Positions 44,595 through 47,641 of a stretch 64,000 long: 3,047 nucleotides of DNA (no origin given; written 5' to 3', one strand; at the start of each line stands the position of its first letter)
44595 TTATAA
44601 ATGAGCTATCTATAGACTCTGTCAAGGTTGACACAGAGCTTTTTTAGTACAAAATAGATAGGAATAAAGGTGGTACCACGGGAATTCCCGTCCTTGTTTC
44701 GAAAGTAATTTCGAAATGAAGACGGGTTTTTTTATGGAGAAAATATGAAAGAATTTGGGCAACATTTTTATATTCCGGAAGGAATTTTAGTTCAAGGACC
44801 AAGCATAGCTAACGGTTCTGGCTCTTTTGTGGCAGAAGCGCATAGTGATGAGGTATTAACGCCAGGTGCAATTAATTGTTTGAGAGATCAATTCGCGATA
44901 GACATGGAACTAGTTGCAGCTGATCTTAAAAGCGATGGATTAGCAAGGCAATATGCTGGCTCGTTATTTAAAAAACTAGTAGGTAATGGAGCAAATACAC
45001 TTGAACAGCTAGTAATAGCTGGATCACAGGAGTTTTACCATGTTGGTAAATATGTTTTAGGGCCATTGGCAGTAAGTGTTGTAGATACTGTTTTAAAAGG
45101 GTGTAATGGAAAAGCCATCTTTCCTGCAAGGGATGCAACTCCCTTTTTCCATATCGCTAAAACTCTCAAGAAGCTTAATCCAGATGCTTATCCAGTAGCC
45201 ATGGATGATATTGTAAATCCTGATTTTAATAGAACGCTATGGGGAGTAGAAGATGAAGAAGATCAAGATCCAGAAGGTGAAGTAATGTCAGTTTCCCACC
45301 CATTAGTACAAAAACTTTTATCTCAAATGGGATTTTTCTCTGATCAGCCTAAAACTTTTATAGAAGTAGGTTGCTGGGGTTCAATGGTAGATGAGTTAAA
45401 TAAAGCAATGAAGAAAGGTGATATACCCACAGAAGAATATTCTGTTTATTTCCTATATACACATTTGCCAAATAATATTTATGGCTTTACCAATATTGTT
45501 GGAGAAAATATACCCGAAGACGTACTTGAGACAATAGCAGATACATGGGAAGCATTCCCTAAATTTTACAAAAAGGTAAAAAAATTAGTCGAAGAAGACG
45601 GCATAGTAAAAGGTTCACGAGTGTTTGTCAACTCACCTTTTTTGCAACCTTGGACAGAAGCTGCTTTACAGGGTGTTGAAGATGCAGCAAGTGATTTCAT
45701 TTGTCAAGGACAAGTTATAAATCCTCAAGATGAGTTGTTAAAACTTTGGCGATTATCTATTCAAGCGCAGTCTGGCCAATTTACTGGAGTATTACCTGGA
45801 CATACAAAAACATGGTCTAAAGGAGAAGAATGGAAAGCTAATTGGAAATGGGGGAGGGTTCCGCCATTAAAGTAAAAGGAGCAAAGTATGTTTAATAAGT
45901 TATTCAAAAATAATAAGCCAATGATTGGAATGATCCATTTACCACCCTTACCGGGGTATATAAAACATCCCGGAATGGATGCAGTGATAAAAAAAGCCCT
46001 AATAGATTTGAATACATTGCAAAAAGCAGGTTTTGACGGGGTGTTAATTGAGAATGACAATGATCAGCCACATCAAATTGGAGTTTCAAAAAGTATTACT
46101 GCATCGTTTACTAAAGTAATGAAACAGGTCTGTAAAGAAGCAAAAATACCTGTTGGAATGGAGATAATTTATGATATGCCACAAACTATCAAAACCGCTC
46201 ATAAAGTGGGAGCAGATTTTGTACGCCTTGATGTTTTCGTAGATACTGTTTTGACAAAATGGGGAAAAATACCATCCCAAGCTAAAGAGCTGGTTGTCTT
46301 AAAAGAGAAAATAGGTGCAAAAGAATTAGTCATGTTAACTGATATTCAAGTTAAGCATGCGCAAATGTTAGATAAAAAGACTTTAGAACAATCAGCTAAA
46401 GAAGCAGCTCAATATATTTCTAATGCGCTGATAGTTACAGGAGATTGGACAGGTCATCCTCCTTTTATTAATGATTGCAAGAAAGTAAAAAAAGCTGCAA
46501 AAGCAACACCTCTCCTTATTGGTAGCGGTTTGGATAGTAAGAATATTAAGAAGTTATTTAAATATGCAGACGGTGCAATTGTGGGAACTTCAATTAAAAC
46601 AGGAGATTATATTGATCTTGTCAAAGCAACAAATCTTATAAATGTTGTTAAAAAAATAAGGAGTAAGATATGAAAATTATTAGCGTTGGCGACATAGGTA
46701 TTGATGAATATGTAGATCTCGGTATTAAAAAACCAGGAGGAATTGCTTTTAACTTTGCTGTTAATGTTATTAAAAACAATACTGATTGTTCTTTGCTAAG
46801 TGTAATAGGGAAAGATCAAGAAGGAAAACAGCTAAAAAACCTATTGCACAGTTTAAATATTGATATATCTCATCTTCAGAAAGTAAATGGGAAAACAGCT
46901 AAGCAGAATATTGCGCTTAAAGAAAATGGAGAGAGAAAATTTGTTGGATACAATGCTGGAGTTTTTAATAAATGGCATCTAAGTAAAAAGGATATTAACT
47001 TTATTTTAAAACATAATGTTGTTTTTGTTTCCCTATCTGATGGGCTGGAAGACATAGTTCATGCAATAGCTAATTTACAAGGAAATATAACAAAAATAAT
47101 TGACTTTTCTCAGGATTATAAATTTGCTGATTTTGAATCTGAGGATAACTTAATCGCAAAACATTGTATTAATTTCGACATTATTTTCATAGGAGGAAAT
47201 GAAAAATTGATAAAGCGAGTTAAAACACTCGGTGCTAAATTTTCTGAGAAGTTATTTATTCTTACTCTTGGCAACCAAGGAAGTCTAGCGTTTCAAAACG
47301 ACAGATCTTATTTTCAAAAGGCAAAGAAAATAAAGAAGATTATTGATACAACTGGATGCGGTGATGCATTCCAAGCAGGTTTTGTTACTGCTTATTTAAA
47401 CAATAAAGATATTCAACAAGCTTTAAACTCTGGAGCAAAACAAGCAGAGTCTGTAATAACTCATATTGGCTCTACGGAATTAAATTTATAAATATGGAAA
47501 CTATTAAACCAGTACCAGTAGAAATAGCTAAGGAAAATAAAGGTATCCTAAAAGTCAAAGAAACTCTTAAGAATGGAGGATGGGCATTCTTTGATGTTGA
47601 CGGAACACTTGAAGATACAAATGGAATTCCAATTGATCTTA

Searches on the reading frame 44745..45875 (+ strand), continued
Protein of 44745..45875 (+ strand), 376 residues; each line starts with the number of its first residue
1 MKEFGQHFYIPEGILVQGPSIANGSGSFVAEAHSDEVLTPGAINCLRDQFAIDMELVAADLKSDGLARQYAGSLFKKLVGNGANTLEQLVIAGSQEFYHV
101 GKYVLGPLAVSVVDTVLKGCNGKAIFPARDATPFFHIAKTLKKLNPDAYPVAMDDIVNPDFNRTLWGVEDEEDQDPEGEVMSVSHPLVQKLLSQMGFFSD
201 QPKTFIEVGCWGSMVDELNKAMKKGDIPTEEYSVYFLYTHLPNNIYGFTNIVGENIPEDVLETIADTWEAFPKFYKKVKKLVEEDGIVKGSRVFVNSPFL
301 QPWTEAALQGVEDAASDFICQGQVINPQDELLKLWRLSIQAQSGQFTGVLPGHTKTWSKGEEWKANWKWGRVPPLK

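Call 110: search_protein_families(library=pfam, proteins=[L014:3758-4666:+, L014:6021-6845:+, L014:6854-7831:+, L014:7835-8665:+, L014:8658-9869:+, L003:5273-5881:-, L003:6999-7850:+, L003:7847-8569:-, L006:1475-2083:-, L006:3223-3972:+], max_evalue=0.001)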
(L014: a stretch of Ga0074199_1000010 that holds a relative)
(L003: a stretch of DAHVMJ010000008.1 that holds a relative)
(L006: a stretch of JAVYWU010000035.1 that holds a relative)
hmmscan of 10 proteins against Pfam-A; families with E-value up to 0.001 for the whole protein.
L014:3758-4666:+ (302 aa): 1 family
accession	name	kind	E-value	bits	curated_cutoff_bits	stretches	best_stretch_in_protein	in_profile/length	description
PF00892.27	EamA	-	7.6e-25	88.2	28.2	2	11-143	2-134/135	EamA-like transporter family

L014:6021-6845:+ (274 aa): 1 family
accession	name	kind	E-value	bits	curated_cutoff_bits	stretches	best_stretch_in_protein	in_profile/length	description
PF00294.29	PfkB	-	2.8e-25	89.7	25.8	1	21-270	34-296/302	pfkB family carbohydrate kinase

L014:6854-7831:+ (325 aa): 2 families
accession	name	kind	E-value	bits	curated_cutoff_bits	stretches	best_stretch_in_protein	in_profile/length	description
PF08282.18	Hydrolase_3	-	1.4e-13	51.6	20.9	1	26-305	1-255/255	haloacid dehalogenase-like hydrolase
PF05116.19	S6PP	-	9.2e-05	22.6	20.3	1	198-284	131-212/247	Sucrose-6F-phosphate phosphohydrolase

L014:7835-8665:+ (276 aa): 1 family
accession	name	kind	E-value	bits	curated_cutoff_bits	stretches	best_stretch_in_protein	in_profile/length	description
PF03437.21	BtpA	-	5.5e-43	147.7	30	1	12-272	2-252/254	BtpA family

L014:8658-9869:+ (403 aa): 1 family
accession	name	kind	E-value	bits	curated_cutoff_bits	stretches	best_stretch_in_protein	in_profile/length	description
PF04055.27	Radical_SAM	-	2.2e-12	47.9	29.5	1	54-204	6-163/166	Radical SAM superfamily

L003:5273-5881:- (202 aa): 3 families
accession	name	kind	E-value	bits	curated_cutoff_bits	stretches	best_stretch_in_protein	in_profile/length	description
PF13840.12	ACT_7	-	1.2e-11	44.8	27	1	129-192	2-64/65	ACT domain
PF24367.1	DUF7523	-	7.9e-08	33.2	27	1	2-64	1-60/158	Family of unknown function (DUF7523)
PF22468.2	ACT_9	-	8.2e-05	22.7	27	1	140-188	4-54/61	ACT domain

L003:6999-7850:+ (283 aa): 1 family
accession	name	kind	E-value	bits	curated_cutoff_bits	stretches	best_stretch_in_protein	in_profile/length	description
PF03437.21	BtpA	-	1.5e-57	195.4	30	1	34-280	2-253/254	BtpA family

L003:7847-8569:- (240 aa): 3 families
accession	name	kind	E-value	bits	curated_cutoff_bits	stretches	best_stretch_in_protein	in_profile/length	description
PF00730.31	HhH-GPD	-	1.7e-18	67.4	26.2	1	60-190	1-102/108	HhH-GPD superfamily base excision DNA repair protein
PF00633.29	HHH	-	2.7e-07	30.5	24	1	125-152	1-28/30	Helix-hairpin-helix motif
PF14520.12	HHH_5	-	0.00055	20.8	27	0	75-106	13-44/57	Helix-hairpin-helix domain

L006:1475-2083:- (202 aa): 3 families
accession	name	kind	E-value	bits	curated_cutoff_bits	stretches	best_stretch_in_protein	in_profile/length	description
PF13840.12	ACT_7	-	4.2e-09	36.6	27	1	128-190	2-63/65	ACT domain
PF24367.1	DUF7523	-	1.2e-06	29.3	27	1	2-77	1-71/158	Family of unknown function (DUF7523)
PF01842.31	ACT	-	0.00098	19.3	27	0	144-193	8-61/66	ACT domain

L006:3223-3972:+ (249 aa): 1 family
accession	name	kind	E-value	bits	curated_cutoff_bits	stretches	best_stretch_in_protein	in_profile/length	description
PF03437.21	BtpA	-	3.1e-48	164.9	30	1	3-244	3-250/254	BtpA family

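Call 111: search_protein_representatives(alignment_id=A1)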
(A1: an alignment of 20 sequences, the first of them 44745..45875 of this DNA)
Query: 20 sequences, 376 profile positions. Proteins with E-value up to 0.001 (for the whole library): 163; up to 1e-10: 72; up to 1e-30: 28. The best 150 are listed.
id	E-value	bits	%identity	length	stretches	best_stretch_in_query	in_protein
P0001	6.7e-180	614.5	-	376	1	1-376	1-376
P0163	2.4e-119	415.2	-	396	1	35-375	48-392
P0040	1.4e-113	396.2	-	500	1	33-367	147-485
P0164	5.8e-99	348.1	-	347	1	31-373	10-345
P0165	1.0e-94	334.1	-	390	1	43-376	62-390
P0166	4.2e-90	319.0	-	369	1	49-375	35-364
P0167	1.8e-89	316.8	-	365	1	30-374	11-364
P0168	1.0e-85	304.5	-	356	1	51-376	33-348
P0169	4.3e-83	295.9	-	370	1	37-375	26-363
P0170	5.0e-76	272.6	-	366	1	35-375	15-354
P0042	1.3e-75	271.3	-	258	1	33-253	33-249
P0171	6.3e-71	255.8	-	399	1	39-375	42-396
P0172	1.3e-69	251.5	-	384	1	42-376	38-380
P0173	2.0e-65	237.7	-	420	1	47-375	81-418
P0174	2.2e-62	227.7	-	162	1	212-376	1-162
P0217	1.3e-14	70.5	-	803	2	242-363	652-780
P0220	3.2e-13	65.9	-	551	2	97-264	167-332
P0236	1.3e-09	54.1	-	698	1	102-249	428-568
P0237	1.3e-09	54.0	-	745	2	155-287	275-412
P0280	7.2e-06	41.7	-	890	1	95-249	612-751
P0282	9.3e-06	41.4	-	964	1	98-230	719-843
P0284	1.2e-05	41.0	-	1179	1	96-255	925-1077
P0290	2.4e-05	40.0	-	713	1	32-256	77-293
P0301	2.7e-04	36.6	-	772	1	86-250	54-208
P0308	4.2e-04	35.9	-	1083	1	117-225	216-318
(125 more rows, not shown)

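Call 112: search_protein_families(library=pfam, proteins=[P0284, P0282, P0280, P0236, P0217, P0308, P0301, P0290, P0237, P0220], max_evalue=0.001)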
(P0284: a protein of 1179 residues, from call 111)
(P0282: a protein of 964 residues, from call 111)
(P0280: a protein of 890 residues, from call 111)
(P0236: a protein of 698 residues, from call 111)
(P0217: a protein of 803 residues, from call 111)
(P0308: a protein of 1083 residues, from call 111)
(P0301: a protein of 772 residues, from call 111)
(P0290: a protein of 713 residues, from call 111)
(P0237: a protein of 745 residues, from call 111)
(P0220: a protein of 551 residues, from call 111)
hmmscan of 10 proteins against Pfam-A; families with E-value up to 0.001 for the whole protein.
P0284 (1179 aa): 0 families

P0282 (964 aa): 0 families

P0280 (890 aa): 0 families

P0236 (698 aa): 0 families

P0217 (803 aa): 1 family
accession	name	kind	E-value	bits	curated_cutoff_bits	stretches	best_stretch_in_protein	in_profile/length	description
PF08282.18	Hydrolase_3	-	8.7e-11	42.5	20.9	1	34-314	3-255/255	haloacid dehalogenase-like hydrolase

P0308 (1083 aa): 0 families

P0301 (772 aa): 1 family
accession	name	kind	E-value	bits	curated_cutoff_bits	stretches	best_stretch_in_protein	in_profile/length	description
PF24390.1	PRTase-CE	-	6.9e-08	33.1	27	1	462-595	53-182/253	PRTase-CE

P0290 (713 aa): 1 family
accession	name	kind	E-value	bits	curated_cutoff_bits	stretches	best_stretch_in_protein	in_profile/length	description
PF04991.19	LicD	-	1.8e-15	58.1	22.6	1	482-577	3-104/227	LicD family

P0237 (745 aa): 0 families

P0220 (551 aa): 0 families

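Call 113: search_solved_structures(query=P0217, max_evalue=0.01)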
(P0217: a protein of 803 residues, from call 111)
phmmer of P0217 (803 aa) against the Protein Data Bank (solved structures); distinct sequences matched with E-value up to 0.01: 1.
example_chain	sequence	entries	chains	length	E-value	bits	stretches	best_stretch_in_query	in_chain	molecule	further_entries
3niw_A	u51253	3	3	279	0.0032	18.9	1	236-321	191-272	Haloacid dehalogenase-like hydrolase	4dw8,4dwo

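Call 114: search_solved_structures(query=P0284, max_evalue=0.01)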
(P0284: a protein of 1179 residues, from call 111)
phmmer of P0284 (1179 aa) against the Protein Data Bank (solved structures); distinct sequences matched with E-value up to 0.01: 0.

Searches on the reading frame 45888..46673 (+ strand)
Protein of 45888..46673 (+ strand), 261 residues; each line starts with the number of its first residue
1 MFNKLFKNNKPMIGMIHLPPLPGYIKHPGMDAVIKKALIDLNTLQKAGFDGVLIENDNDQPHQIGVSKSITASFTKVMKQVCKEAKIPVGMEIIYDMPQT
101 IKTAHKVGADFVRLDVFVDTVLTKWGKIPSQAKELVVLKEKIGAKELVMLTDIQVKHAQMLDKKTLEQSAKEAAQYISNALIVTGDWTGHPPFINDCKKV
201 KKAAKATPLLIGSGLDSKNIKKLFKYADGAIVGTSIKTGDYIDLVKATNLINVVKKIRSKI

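Call 6: search_protein_families(library=pfam, proteins=[window:45888-46673:+], max_evalue=0.01)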
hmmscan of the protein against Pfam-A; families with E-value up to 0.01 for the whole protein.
window:45888-46673:+ (261 aa): 2 families
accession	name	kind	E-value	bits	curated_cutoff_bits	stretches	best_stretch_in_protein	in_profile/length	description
PF03437.21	BtpA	-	1e-59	202.5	30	1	9-255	2-253/254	BtpA family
PF00290.26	Trp_syntA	-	0.0083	15.5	27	0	175-236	167-229/259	Tryptophan synthase alpha chain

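Call 7: search_protein_families(library=ncbifam, proteins=[window:45888-46673:+], max_evalue=0.01)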
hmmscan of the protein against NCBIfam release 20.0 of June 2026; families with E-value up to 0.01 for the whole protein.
window:45888-46673:+ (261 aa): 4 families
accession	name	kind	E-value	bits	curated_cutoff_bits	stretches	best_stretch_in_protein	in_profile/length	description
TIGR00259.1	thylakoid_BtpA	subfamily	6.9e-59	199.4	153.4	1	10-257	2-255/257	BtpA/SgcQ family protein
NF045918.1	PhsystIBiosynBtpA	equivalog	2.1e-45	155.1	400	1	3-239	2-241/261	photosystem I biogenesis protein BtpA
NF001376.0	PRK00278.2-3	equivalog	0.0095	15.4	284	0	209-240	210-242/255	indole-3-glycerol phosphate synthase TrpC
NF000728.0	PRK00042.3-2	equivalog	0.01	15.4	255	0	194-247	172-228/231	triose-phosphate isomerase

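Call 58: search_solved_structures(query=window:45888-46673:+, max_evalue=0.01)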
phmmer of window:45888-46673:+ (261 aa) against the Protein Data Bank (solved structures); distinct sequences matched with E-value up to 0.01: 1.
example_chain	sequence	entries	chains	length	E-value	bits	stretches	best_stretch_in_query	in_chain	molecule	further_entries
3tha_A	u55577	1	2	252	0.002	20.9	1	168-237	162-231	Tryptophan synthase alpha chain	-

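Call 78: find_homologous_proteins(query=window:45888-46673:+, max_evalue=1e-20)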
Query window:45888-46673:+ (261 aa): 906 proteins with E <= 1e-20 among 1683 candidates; the best 120 are listed.
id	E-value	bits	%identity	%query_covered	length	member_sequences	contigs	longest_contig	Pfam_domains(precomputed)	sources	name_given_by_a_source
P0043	3.4e-166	569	100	100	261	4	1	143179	PF03437.22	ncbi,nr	ncbi:MAG: BtpA/SgcQ family protein [Candidatus Levybacteria bacterium]|nr:BtpA/SgcQ family protein [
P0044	1.7e-149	514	90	100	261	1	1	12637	PF03437.22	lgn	-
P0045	3.0e-122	425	89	84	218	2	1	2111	PF03437.22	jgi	-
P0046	1.7e-119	416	72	100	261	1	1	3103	PF03437.22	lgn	-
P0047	1.8e-119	416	72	100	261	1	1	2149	PF03437.22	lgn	-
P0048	1.1e-117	410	73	100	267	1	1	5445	PF03437.22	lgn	-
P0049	7.2e-115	401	70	100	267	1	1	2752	PF03437.22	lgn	-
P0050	2.6e-114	399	70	100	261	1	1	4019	PF03437.22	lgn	-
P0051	7.2e-113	394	69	99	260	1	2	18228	PF03437.22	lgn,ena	-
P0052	5.6e-112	391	68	99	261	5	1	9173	PF03437.22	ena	-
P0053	3.7e-110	385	72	94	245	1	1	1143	PF03437.22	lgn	-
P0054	4.4e-110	385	67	100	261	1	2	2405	PF03437.22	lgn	-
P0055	4.7e-110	385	68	99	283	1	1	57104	PF03437.22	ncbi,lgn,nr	ncbi:MAG: BtpA/SgcQ family protein [Candidatus Levybacteria bacterium]|nr:BtpA/SgcQ family protein [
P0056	1.0e-108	380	68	97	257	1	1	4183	PF03437.22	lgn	-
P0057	1.1e-108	380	67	100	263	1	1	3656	PF03437.22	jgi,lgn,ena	-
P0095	5.3e-86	306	59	97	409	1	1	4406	PF03437.22,PF04073.21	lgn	-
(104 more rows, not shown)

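Call 79: find_encoding_contigs(protein=P0095, flank=4000, max_places=2)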
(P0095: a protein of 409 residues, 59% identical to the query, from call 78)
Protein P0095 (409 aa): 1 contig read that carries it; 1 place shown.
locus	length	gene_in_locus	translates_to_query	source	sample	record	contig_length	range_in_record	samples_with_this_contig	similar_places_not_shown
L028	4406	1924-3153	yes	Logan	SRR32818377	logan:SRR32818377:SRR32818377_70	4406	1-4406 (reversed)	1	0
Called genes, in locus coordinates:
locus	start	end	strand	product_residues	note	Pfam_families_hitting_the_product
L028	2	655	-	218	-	?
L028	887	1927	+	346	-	-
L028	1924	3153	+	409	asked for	PF03437:BtpA, PF04073:tRNA_edit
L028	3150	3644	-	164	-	-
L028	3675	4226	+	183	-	-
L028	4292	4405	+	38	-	?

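Call 83: search_protein_families(library=pfam, proteins=[P0095, L028:3675-4226:+, L028:3150-3644:-], max_evalue=0.001)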
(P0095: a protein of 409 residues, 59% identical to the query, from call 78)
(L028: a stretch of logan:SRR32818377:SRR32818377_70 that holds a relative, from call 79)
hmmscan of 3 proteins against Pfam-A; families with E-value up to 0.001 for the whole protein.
P0095 (409 aa): 2 families
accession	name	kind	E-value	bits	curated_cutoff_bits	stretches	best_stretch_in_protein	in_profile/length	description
PF03437.21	BtpA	-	1.2e-53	182.7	30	1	10-247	2-249/254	BtpA family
PF04073.20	tRNA_edit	-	2.8e-16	60.2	25.5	1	275-395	1-121/123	Aminoacyl-tRNA editing domain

L028:3675-4226:+ (183 aa): 0 families

L028:3150-3644:- (164 aa): 0 families

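Call 92: predict_structure(alignment_id=A4)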
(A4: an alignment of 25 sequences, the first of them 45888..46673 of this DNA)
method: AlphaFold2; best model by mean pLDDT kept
length: 261 residues; sequences in the alignment: 25
mean_pLDDT: 95.7   pTM: 0.93
mean pLDDT of the five models: 95.7, 95.6, 95.2, 94.8, 94.8
residues with pLDDT >= 90: 244; 70-90: 16; 50-70: 1; < 50: 0
segments of 3 or more residues with pLDDT < 50: none
pLDDT, mean of each block of 10 residues (from residue 1): 95 98 96 99 99 96 93 99 99 97 99 95 94 98 98 90 94 97 82 95 95 94 97 96 98 97 88
secondary structure, 60 per line:
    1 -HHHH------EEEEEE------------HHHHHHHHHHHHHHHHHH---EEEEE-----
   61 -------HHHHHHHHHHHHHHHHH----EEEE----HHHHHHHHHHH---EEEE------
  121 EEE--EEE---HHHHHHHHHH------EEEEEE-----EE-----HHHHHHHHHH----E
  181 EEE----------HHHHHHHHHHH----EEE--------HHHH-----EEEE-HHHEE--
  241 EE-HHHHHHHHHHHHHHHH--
elements in order: H2-5 E12-17 H30-47 E51-55 H68-84 E89-92 H97-107 E111-114 E121-123 E126-128 H132-141 E148-153 H166-175 E180-183 H194-204 E209-211 H220-223 E229-232 H244-259

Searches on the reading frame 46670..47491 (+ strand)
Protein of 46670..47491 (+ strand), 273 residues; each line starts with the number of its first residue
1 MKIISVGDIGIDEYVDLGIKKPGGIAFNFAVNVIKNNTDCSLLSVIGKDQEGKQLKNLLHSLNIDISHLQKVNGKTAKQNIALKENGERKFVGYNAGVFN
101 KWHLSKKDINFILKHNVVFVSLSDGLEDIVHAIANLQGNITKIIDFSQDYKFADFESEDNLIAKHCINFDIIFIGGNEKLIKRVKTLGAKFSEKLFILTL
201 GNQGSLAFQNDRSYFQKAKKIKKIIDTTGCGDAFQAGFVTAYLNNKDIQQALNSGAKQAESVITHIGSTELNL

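Call 6: search_protein_families(library=pfam, proteins=[window:46670-47491:+], max_evalue=0.01)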
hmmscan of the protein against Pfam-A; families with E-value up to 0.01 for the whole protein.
window:46670-47491:+ (273 aa): 1 family
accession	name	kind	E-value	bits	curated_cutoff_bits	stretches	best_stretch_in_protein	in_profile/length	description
PF00294.29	PfkB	-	5.1e-30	105.3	25.8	2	176-270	204-297/302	pfkB family carbohydrate kinase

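Call 7: search_protein_families(library=ncbifam, proteins=[window:46670-47491:+], max_evalue=0.01)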
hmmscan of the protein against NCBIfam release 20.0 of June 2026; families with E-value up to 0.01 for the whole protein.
window:46670-47491:+ (273 aa): 22 families
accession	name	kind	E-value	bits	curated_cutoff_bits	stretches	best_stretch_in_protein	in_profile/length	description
NF007321.0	PRK09813.1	equivalog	6.8e-41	140.5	247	1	1-266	2-258/261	fructoselysine 6-kinase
NF053626.1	RibKinHalex1628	equivalog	1.6e-20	73.8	330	1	20-255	35-265/293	ATP-dependent ribose-1-phosphate kinase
NF006957.1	PRK09434.1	equivalog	9.2e-19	68.1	450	2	171-251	190-269/302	fructokinase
NF041164.1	NucKinThplmales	equivalog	1.4e-18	67.1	450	1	22-264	37-273/295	nucleoside kinase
TIGR02152.1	D_ribokin_bact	equivalog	2.6e-18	66.4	299.65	2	187-268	203-286/298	ribokinase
TIGR04382.1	myo_inos_iolC_N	equivalog_domain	7.2e-17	61.6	300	2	176-270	204-297/309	5-dehydro-2-deoxygluconokinase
NF040938.1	KDG_KDGal_kin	equivalog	6e-16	58.4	400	2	182-270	205-291/305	bifunctional 2-dehydro-3-deoxygluconokinase/2-dehydro-3-deoxygalactonokinase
TIGR02198.1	rfaE_dom_I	equivalog_domain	1.8e-15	56.9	345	2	177-271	211-305/315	D-glycero-beta-D-manno-heptose-7-phosphate kinase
NF052444.1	DhDoxglucKinKdgK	equivalog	4.2e-14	52.6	400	1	28-268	30-295/303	2-dehydro-3-deoxygluconokinase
NF008353.0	PRK11142.1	equivalog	1.7e-13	50.8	341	2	195-267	217-288/307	ribokinase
TIGR03168.1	1-PFK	subfamily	8.3e-12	44.6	216.4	1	178-264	199-283/305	hexose kinase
NF008454.0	PRK11316.1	equivalog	1.4e-11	43.7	521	1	19-269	47-301/475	bifunctional D-glycero-beta-D-manno-heptose-7-phosphate kinase/D-glycero-beta-D-manno-heptose 1-phosphate adenylyltransferase HldE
TIGR03828.1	pfkB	equivalog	2.6e-11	43.1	292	1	179-265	200-284/305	1-phosphofructokinase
NF041332.1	KDG_KDGal_kin_Halo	equivalog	1.8e-10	40.8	440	1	184-259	214-288/320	bifunctional 2-dehydro-3-deoxygluconokinase/2-dehydro-3-deoxygalactonokinase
NF041134.1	R1P_kin_Thcocales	equivalog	2.6e-09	36.9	500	1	23-267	37-267/291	ADP-dependent ribose-1-phosphate kinase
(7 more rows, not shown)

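Call 72: search_solved_structures(query=window:46670-47491:+, max_evalue=1e-8)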
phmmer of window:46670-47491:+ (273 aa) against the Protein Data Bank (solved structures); distinct sequences matched with E-value up to 1e-8: 4.
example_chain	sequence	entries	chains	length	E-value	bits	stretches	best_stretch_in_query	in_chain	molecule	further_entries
2v78_A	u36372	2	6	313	7.4e-16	61.8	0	183-271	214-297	FRUCTOKINASE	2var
2c49_A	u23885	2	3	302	7.4e-12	48.7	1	20-265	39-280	SUGAR KINASE MJ0406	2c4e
2qhp_A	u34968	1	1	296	2e-10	44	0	186-267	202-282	Fructokinase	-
3h49_A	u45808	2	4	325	1.9e-09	40.8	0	20-122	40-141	Ribokinase | Uncharacterized sugar kinase ydjH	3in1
